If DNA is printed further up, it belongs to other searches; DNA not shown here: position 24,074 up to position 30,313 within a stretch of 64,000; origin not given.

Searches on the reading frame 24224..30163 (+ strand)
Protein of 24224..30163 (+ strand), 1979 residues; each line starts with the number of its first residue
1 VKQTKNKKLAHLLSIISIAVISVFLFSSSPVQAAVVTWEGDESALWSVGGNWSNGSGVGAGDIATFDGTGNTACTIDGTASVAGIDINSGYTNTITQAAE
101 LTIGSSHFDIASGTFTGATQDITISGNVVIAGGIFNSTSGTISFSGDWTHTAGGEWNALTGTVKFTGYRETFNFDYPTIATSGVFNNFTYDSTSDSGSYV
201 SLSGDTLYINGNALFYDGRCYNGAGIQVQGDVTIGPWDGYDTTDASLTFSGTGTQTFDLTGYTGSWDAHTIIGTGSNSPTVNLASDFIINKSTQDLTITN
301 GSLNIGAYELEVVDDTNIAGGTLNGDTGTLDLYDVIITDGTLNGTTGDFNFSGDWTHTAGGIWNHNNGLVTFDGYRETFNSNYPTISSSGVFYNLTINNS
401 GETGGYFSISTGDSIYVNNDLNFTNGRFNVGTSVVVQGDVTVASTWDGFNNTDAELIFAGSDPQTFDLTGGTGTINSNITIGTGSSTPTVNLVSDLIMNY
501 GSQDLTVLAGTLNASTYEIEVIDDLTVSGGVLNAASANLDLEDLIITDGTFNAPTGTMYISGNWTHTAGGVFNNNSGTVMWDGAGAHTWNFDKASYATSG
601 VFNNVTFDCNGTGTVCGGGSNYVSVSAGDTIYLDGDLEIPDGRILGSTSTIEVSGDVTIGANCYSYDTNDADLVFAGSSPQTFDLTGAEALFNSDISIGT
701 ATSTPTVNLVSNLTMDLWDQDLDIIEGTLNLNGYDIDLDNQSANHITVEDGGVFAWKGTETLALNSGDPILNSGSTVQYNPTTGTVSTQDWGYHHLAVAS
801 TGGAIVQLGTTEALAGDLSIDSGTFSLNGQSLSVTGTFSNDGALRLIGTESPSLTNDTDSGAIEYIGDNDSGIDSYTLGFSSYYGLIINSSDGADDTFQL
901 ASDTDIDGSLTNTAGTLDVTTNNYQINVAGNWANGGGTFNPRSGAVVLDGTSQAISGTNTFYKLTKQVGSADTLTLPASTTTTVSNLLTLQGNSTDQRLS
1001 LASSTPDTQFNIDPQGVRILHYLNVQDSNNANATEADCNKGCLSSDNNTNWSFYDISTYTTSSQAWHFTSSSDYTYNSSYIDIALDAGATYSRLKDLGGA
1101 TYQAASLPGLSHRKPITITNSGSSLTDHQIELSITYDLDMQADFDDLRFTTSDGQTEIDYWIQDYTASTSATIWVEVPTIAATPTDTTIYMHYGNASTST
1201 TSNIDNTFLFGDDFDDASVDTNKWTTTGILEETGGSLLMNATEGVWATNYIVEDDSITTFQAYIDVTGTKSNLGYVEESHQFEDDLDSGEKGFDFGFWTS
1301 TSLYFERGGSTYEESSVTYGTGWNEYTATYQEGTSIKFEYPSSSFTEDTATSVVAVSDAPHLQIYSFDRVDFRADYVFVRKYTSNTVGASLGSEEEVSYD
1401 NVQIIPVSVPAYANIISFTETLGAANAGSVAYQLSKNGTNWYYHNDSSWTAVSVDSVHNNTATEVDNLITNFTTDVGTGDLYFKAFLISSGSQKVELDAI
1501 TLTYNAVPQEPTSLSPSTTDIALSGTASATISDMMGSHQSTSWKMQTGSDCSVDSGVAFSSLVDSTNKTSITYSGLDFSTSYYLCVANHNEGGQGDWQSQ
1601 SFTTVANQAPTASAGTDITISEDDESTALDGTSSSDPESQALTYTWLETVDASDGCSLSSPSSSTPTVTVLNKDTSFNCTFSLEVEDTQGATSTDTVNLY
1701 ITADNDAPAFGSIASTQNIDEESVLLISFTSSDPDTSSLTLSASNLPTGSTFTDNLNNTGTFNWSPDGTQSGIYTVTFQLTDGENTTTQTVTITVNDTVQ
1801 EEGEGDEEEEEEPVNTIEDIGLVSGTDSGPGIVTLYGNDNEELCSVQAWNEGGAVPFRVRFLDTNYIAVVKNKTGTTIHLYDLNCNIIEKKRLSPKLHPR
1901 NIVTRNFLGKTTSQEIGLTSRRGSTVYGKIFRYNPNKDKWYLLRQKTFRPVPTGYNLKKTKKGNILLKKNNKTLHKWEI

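Call 76: search_protein_families(library=pfam, proteins=[window:24224-30163:+], max_evalue=0.00001)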
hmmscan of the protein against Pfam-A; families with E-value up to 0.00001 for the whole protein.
window:24224-30163:+ (1979 aa): 3 families
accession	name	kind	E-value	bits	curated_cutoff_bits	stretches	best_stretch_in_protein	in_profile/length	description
PF10102.14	DUF2341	-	8.4e-21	74.7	23.4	1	1143-1226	1-83/84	Domain of unknown function (DUF2341)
PF17963.7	Big_9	-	7.8e-12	46.4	23.6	2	1705-1794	1-89/89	Bacterial Ig domain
PF22352.2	K319L-like_PKD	-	1.9e-10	41.1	27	1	1614-1699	1-82/84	K319L-like, PKD domain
